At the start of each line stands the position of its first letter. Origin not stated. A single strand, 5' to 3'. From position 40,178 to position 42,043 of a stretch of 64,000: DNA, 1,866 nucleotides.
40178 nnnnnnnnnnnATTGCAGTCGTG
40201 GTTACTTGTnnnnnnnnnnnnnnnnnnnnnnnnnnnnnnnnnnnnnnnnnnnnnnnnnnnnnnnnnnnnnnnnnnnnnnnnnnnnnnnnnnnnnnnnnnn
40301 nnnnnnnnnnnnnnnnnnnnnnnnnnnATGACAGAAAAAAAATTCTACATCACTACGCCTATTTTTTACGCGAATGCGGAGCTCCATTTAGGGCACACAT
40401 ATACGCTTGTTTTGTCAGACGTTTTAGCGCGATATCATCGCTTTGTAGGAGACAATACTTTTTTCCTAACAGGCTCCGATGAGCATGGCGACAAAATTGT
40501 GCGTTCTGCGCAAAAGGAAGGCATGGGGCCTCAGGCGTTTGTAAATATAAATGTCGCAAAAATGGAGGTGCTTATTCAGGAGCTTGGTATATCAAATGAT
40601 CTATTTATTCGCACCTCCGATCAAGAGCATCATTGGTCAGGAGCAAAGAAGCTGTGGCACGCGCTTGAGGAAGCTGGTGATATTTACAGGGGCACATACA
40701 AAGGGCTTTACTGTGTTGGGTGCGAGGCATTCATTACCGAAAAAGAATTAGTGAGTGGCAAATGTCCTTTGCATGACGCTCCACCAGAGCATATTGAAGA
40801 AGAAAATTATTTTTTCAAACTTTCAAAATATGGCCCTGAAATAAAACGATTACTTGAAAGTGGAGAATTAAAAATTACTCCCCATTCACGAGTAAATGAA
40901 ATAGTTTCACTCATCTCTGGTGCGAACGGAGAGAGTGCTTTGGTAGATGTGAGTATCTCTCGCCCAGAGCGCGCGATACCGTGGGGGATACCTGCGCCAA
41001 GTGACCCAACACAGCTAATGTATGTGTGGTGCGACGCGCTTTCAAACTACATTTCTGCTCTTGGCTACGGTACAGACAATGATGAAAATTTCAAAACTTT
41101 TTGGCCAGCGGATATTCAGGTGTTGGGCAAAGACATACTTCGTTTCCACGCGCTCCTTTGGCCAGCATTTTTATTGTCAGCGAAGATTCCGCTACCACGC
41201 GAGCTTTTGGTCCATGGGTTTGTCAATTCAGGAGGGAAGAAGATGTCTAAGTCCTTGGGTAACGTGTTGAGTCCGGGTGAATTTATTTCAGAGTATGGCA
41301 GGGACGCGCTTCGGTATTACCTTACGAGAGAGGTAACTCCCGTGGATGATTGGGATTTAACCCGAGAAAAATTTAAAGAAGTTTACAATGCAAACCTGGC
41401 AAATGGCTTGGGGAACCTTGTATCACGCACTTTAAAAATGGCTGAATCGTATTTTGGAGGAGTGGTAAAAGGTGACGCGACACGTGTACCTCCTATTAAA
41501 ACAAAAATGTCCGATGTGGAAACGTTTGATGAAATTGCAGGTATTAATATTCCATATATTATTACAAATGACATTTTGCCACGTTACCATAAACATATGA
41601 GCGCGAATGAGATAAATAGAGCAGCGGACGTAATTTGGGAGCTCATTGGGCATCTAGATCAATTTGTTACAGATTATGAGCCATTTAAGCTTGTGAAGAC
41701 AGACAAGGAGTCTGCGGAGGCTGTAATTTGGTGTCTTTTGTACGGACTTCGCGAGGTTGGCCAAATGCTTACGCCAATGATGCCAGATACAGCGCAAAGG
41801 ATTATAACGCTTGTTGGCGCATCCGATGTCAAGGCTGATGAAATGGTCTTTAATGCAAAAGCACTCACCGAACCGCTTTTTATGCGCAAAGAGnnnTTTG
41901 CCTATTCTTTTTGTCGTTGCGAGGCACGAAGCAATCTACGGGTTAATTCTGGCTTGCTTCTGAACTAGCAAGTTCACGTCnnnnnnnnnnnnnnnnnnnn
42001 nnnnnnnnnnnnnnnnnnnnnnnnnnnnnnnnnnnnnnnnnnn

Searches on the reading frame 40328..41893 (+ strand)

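Call 68: search_protein_families(library=pfam, proteins=[window:40328-41893:+], max_evalue=1)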
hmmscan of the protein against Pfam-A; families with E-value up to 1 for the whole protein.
window:40328-41893:+ (522 aa): 6 families
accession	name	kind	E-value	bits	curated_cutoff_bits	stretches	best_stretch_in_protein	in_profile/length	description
PF09334.17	tRNA-synt_1g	-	2.7e-98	329.8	20.1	2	140-369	163-391/391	tRNA synthetases class I (M)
PF00133.28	tRNA-synt_1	-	6.1e-31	108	22.7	2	229-339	297-408/414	tRNA synthetases class I (I, L, M and V)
PF01406.26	tRNA-synt_1e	-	2.1e-13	50.8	27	2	6-96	12-101/301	tRNA synthetases class I (C) catalytic domain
PF19303.5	Anticodon_3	-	1.4e-06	28.7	23.5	1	417-502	22-107/152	Anticodon binding domain of methionyl tRNA ligase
PF01921.24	tRNA-synt_1f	-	0.0035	16.7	27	1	291-350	268-326/360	tRNA synthetases class I (K)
PF08264.19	Anticodon_1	-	0.0041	17.5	25.1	1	414-509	9-101/148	Anticodon-binding domain of tRNA ligase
